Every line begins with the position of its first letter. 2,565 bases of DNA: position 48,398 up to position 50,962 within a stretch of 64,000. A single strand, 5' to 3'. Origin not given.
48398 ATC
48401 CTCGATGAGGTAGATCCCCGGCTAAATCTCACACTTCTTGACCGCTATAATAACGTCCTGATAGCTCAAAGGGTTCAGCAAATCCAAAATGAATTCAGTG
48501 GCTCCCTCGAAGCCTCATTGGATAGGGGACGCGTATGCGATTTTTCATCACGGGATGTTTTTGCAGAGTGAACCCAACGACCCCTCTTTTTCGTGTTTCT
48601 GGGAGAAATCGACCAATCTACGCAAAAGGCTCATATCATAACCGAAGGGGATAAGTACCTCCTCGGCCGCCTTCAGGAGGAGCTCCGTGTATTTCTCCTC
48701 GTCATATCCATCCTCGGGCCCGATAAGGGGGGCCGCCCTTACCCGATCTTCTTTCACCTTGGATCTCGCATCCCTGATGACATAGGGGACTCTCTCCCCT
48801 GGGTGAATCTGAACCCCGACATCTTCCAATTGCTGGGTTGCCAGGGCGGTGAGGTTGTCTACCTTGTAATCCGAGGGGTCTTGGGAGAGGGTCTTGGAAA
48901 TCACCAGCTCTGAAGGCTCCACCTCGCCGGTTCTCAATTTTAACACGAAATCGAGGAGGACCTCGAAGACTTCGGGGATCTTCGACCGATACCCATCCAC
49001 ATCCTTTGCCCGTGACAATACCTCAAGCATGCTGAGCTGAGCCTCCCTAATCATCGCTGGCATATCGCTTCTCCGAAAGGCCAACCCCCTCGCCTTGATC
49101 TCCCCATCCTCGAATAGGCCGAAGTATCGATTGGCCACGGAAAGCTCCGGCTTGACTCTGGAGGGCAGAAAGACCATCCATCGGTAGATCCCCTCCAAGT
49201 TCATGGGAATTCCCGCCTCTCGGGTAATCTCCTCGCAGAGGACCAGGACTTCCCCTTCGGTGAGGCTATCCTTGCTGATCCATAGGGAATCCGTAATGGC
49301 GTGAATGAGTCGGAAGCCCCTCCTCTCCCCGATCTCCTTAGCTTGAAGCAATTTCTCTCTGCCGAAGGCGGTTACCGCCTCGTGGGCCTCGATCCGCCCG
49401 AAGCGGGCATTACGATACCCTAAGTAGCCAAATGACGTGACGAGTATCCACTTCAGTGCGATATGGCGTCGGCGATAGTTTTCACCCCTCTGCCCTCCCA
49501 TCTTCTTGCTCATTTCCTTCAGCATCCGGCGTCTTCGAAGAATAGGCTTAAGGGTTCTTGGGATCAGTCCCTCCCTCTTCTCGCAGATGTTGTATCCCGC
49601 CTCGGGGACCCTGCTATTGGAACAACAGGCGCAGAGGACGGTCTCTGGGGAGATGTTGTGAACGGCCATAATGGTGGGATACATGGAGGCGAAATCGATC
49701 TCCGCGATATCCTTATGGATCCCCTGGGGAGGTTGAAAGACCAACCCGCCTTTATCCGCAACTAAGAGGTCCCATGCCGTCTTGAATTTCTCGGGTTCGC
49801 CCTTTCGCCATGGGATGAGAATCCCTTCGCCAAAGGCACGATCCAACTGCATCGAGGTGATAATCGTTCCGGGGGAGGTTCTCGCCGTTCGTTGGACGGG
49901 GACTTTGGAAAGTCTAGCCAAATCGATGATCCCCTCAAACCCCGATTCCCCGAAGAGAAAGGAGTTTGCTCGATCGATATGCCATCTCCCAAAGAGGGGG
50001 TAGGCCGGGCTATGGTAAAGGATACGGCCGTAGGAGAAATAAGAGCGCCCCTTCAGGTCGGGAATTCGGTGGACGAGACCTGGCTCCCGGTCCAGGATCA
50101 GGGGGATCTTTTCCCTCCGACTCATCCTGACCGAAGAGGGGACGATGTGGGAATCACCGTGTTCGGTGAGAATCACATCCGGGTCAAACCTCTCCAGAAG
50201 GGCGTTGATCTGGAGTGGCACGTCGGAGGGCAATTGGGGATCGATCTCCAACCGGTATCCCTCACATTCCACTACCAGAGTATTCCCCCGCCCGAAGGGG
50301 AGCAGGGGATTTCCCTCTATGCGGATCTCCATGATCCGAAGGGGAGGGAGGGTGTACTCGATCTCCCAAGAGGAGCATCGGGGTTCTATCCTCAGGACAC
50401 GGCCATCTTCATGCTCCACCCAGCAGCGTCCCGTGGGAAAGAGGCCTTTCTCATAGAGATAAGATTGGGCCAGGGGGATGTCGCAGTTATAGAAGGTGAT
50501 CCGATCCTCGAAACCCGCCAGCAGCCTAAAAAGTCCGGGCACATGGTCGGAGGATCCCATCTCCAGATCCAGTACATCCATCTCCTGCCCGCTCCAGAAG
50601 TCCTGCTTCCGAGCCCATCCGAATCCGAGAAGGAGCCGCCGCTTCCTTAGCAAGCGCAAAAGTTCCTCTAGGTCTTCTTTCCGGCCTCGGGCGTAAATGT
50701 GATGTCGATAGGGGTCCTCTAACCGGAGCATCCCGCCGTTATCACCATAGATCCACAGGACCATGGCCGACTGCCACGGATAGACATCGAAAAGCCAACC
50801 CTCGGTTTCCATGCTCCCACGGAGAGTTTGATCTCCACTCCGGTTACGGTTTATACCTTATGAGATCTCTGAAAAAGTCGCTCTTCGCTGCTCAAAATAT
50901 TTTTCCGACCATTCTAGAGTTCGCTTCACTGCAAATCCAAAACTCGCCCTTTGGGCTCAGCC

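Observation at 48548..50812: B-family polymerase with apparently inactivated proofreading motifs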

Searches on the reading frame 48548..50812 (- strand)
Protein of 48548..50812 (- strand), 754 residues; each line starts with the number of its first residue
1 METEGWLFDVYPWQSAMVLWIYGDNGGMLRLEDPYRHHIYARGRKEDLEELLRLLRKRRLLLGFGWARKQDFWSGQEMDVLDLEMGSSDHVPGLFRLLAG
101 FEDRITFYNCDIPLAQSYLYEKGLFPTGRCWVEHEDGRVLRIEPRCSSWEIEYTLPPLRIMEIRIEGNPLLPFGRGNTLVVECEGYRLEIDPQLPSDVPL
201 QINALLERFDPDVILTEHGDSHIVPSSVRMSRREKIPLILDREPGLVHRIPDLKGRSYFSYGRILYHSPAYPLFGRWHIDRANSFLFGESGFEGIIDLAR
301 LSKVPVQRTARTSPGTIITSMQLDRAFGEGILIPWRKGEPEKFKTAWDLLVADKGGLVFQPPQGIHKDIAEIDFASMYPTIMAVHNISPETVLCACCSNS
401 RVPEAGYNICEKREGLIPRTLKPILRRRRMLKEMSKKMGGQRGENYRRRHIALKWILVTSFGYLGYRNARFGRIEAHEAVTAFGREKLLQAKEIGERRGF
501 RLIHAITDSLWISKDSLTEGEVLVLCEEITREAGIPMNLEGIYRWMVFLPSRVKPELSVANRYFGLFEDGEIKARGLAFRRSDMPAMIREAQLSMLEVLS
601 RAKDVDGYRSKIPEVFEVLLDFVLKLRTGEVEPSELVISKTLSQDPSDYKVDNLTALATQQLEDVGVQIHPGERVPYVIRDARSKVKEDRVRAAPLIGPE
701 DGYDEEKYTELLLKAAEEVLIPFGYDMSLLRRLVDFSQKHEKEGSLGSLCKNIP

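Call 3: search_protein_families(library=pfam, proteins=[window:48548-50812:-], max_evalue=0.01)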
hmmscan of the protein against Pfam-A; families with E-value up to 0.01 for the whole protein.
window:48548-50812:- (754 aa): 1 family
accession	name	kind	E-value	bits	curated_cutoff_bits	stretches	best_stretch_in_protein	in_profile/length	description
PF00136.26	DNA_pol_B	-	2e-32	113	23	1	308-691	5-419/453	DNA polymerase family B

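Call 4: search_protein_families(library=ncbifam, proteins=[window:48548-50812:-], max_evalue=0.01)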
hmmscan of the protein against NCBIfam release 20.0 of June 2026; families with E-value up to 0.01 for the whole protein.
window:48548-50812:- (754 aa): 9 families
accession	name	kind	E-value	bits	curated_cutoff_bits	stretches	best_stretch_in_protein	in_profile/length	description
NF004416.0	PRK05761.1-2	equivalog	3.2e-125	419.1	516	1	6-727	2-653/665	type B DNA-directed DNA polymerase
NF004418.0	PRK05761.1-4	subfamily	2.4e-112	376.5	692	1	48-734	48-704/717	type B DNA-directed DNA polymerase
NF004417.0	PRK05761.1-3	equivalog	1.6e-48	165.4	780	1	295-730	423-851/858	DNA-directed DNA polymerase I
NF004419.0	PRK05761.1-5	equivalog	1.6e-36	125.6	1285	1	292-726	487-916/932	DNA-directed DNA polymerase I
TIGR00592.1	pol2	superfamily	8.7e-29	100.2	239.95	1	354-688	801-1138/1176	DNA polymerase (pol2)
NF004415.0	PRK05761.1-1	equivalog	2.4e-24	85.3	1289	1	295-725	432-859/883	DNA-directed DNA polymerase I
NF004421.0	PRK05762.1-2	equivalog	1.7e-15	56.4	570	1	351-651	409-709/795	DNA polymerase II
NF004422.0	PRK05762.1-4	equivalog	1.2e-06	27.2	1103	1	353-513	403-556/789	DNA polymerase II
NF004420.0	PRK05762.1-1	equivalog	1.2e-05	24.2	1435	1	352-512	398-551/783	DNA polymerase II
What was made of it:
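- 48548..50812 (-): polB2: a 754-aa B-family DNA polymerase of the PolB2 / bacterial G2 group. NCBIfam NF004416 and NF004418 (short archaeal type-B polymerases) hit at 3e-125 and 2e-112 over the full length (calls 3, 4).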

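Call 5: search_solved_structures(query=window:48548-50812:-, max_evalue=0.001, show_alignments=3)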
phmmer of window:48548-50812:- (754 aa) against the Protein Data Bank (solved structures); distinct sequences matched with E-value up to 0.001: 76 (the best 60 are shown).
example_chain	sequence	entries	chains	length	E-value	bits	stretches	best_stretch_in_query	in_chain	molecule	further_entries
4fm2_A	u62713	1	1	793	3.4e-45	157.6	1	283-728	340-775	DNA polymerase 1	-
4flt_A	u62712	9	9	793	4.7e-45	157.2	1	283-728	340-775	DNA polymerase 1 | Pyrococcus abyssi B family DNA polymerase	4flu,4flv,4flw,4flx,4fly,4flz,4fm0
1qht_A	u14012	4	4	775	5.6e-45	156.9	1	285-731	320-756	PROTEIN (DNA POLYMERASE) | DNA polymerase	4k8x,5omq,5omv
1wns_A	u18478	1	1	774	7.9e-45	156.4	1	297-731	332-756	DNA POLYMERASE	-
4k8z_A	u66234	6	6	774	8.5e-45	156.3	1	297-731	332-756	DNA polymerase | DNA polymerase,DNA polymerase,DNA polymerase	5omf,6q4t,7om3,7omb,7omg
6is7_A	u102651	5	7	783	1.4e-44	155.6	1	285-731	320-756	DNA polymerase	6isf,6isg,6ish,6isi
6wya_A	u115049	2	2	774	1.5e-44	155.5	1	297-731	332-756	DNA polymerase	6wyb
1wn7_A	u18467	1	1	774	1.5e-44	155.5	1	297-731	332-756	Family B DNA Polymerase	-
5vu5_A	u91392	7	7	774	4.2e-44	154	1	297-731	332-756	DNA polymerase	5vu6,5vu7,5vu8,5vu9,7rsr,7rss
8s84_A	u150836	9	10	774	6.9e-44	153.3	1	297-731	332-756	DNA polymerase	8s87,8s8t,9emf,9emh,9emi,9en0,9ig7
7tqw_A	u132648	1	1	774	8.3e-44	153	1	297-731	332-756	DNA polymerase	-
7rsu_A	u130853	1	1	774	8.9e-44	152.9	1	297-731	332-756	DNA polymerase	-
2jgu_A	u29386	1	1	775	9.1e-43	149.6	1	286-731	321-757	DNA POLYMERASE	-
3a2f_A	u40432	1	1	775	1.3e-42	149.1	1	286-731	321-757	DNA polymerase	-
5h12_A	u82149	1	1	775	1.4e-42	149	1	285-731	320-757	Deep Vent DNA Polymerase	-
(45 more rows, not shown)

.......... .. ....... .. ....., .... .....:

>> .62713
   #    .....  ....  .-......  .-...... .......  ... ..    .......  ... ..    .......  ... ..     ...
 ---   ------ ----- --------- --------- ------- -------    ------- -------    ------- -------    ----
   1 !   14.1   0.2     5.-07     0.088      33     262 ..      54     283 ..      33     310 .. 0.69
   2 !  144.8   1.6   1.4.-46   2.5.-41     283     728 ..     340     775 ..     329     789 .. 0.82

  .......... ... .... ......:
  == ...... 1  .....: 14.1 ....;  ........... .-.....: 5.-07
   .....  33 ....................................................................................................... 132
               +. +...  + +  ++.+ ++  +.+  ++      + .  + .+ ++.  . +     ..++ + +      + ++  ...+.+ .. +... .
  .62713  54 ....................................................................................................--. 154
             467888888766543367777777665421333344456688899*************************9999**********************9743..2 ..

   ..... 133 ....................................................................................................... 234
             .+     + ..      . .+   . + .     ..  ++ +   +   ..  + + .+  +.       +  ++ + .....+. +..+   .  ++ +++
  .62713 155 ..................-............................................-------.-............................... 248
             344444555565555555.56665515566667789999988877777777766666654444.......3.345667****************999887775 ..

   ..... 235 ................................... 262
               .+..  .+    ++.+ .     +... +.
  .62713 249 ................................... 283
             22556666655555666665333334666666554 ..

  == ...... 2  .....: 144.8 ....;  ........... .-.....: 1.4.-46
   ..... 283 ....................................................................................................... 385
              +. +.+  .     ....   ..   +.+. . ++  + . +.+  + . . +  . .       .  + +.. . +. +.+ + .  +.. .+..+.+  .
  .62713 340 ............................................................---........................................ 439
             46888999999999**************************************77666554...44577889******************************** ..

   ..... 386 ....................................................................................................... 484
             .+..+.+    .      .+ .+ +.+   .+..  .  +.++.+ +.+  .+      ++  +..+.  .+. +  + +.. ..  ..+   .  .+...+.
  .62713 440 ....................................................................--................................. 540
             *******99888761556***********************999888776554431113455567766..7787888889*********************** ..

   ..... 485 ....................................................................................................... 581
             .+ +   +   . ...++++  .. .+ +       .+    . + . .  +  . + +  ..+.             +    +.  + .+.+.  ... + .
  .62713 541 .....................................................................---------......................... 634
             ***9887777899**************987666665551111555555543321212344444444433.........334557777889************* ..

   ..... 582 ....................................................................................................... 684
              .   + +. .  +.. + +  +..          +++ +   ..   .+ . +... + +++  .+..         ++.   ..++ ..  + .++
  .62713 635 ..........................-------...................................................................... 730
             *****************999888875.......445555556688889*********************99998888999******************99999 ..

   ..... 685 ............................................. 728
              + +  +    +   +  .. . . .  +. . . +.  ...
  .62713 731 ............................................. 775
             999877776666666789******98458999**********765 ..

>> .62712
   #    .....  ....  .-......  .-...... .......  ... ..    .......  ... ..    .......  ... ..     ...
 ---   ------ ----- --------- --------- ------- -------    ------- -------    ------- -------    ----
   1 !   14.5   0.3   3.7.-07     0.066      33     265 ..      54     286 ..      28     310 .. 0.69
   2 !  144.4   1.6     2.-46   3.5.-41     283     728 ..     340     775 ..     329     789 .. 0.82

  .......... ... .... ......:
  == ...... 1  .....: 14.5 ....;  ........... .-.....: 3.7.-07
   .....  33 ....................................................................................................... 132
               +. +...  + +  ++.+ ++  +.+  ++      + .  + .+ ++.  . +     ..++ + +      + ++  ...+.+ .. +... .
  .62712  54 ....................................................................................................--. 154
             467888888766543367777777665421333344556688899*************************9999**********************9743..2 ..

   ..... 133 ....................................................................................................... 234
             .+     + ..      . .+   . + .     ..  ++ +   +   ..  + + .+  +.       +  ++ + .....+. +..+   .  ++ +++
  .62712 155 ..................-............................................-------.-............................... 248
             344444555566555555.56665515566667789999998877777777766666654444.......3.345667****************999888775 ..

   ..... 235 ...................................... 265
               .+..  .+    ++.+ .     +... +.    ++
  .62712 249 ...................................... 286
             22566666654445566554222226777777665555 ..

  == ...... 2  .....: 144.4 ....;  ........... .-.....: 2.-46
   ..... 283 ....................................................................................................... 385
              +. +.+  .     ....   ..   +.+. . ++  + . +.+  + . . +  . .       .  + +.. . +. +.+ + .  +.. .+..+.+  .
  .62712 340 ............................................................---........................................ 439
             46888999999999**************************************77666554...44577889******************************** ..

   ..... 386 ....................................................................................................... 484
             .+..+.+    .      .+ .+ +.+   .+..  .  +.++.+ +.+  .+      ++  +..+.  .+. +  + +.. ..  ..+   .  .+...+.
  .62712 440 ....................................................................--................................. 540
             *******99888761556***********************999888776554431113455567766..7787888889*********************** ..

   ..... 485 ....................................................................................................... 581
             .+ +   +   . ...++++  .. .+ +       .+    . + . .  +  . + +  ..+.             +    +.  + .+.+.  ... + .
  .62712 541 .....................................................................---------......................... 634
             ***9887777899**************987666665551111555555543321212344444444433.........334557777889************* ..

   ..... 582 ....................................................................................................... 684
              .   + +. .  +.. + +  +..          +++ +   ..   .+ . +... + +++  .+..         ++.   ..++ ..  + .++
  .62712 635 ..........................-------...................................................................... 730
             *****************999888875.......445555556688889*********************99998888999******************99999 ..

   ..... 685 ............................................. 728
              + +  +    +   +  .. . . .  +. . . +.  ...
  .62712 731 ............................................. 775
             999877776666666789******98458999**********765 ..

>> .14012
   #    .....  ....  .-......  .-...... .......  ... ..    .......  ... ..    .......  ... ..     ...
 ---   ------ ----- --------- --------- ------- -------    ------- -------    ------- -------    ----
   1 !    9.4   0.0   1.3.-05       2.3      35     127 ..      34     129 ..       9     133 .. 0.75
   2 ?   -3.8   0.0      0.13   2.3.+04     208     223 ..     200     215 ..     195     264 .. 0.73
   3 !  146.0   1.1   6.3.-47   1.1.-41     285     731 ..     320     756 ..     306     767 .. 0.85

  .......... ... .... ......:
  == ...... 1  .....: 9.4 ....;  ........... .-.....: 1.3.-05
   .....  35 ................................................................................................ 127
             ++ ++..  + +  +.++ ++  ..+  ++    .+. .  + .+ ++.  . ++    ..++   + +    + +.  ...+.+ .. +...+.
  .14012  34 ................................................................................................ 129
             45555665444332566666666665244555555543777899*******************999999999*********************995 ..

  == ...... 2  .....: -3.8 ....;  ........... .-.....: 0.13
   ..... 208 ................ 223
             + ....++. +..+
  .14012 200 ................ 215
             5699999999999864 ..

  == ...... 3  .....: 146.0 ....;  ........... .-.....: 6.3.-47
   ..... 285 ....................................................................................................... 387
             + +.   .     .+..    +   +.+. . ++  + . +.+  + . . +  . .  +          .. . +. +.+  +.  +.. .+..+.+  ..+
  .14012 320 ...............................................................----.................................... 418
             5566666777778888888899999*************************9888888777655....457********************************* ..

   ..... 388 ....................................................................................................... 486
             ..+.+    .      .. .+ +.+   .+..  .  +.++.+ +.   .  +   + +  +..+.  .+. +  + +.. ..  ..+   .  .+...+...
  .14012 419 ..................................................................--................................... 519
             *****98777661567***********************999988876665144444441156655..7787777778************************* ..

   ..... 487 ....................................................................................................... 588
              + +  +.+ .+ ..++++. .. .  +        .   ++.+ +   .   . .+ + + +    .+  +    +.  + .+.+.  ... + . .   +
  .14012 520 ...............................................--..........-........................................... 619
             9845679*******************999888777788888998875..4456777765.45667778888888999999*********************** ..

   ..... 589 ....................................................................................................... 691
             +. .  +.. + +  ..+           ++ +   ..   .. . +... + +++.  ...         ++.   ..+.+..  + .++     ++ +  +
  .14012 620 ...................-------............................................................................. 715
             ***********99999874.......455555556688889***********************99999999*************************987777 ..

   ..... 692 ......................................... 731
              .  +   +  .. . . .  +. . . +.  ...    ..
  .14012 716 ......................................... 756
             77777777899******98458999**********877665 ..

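Call 18: find_homologous_proteins(query=window:48548-50812:-, max_evalue=1e-10)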
Query window:48548-50812:- (754 aa): 5998 proteins with E <= 1e-10 among 8000 candidates; the best 120 are listed.
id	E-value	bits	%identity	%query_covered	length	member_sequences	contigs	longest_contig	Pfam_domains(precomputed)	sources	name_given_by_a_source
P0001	0.0e+0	1731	99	100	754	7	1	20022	PF00136.27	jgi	jgi:DNA polymerase elongation subunit (family B)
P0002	0.0e+0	1614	93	100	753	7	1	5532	PF00136.27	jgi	jgi:DNA polymerase-2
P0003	0.0e+0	1591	91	100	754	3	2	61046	PF00136.27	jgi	-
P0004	0.0e+0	1567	90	100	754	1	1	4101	PF00136.27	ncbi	-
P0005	0.0e+0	1562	90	100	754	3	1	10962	PF00136.27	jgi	jgi:DNA polymerase-2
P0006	0.0e+0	1557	90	100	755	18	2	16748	PF00136.27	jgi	-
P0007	0.0e+0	1557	91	98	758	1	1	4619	PF00136.27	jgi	-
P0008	0.0e+0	1553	89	100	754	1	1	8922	PF00136.27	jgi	jgi:DNA polymerase-2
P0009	0.0e+0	1552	89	100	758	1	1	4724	PF00136.27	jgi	-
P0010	0.0e+0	1542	88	100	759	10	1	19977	PF00136.27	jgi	jgi:DNA polymerase-2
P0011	0.0e+0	1531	89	98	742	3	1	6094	PF00136.27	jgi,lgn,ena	jgi:DNA polymerase-2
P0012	0.0e+0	1530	88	98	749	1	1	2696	PF00136.27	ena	-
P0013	0.0e+0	1529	88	98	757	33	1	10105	PF00136.27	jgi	-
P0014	0.0e+0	1503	86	98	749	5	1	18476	PF00136.27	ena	-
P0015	0.0e+0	1490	92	93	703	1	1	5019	PF00136.27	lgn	-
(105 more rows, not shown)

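Call 19: find_related_loci(query=window:48548-50812:-, collection=genome_contigs, flank=6000)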
Query window:48548-50812:- (754 aa) in genome_contigs; peptide patterns used: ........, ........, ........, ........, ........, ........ (x = any residue, [..] = any of these).
57 stretches matched a pattern; 18 encode a relative of the query (tblastn E <= 1e-3); 18 distinct loci.
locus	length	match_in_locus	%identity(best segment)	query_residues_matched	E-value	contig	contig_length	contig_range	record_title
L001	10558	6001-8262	91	1-754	0e+0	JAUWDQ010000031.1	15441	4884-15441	MAG: Pseudomonadota bacterium isolate CSMAG_2168 CSMAG_2168_k141_810396_length_15441_cov_33.6527, whole genome shotgun s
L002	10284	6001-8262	92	1-754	0e+0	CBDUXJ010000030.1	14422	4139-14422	MAG TPA_asm: uncultured Syntrophobacterales bacterium isolate SRR22302370_binner12_Refined_74 genome assembly, contig: E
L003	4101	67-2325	90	1-753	0e+0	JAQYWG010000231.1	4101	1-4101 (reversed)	MAG: Thermodesulfobacteriota bacterium isolate Hel238_bin70strict NODE_231_length_4101_cov_6.002237, whole genome shotgu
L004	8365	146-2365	90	1-740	0e+0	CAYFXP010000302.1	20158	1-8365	MAG TPA_asm: uncultured Syntrophobacterales bacterium isolate ERP108616_co1_46 genome assembly, contig: k119_79351, whol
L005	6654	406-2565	59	1-720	0e+0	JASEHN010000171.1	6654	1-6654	MAG: Thermodesulfobacteriota bacterium isolate Yes70-24 NODE_5344_length_6654_cov_6.476284, whole genome shotgun sequenc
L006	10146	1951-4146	58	1-733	0e+0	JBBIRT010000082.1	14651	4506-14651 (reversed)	MAG: Deltaproteobacteria bacterium isolate SLS170214_bin_356 NODE_4379_length_14651_cov_4.693957, whole genome shotgun s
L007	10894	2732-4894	58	1-719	0e+0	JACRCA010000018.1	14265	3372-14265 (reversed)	MAG: Deltaproteobacteria bacterium isolate NC_groundwater_1634_Pr3_B-0.1um_51_9 SR-2_scaffold_141_151038, whole genome s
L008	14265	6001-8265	57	1-731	0e+0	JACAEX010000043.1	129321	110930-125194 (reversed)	MAG: Syntrophaceae bacterium isolate L.E.D.62 k119_290916, whole genome shotgun sequence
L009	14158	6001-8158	57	1-719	0e+0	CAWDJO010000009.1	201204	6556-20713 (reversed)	MAG: uncultured delta proteobacterium isolate MFD00709.bin.2.147 genome assembly, contig: contig_13333, whole genome sho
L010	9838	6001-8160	54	1-720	0e+0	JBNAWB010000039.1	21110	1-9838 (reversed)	MAG: Thermodesulfobacteriota bacterium isolate Kamch4342-D-MF-053 bin28.fa-39, whole genome shotgun sequence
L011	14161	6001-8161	55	1-720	0e+0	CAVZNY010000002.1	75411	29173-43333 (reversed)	MAG: uncultured delta proteobacterium isolate MFD02979.bin.2.8 genome assembly, contig: contig_106187, whole genome shot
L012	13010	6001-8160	58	1-720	0e+0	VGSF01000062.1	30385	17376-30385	MAG: Deltaproteobacteria bacterium isolate K_DeepCast_150m_m1_110 K_DeepCast_150m_m1_110_Ga0194126_10002394, whole genom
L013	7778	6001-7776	55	1-592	0e+0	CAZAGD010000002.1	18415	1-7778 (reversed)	MAG TPA_asm: uncultured Syntrophaceae bacterium isolate SRP231805_co4_146 genome assembly, contig: k141_430580, whole ge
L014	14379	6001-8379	56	1-737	0e+0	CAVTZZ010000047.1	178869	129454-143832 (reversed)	MAG: uncultured delta proteobacterium isolate MFD04408.bin.2.108 genome assembly, contig: contig_22321, whole genome sho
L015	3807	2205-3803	58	1-533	0e+0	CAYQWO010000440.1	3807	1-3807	MAG TPA_asm: uncultured Syntrophaceae bacterium isolate SRP231805_co1_105 genome assembly, contig: NODE_32534_length_380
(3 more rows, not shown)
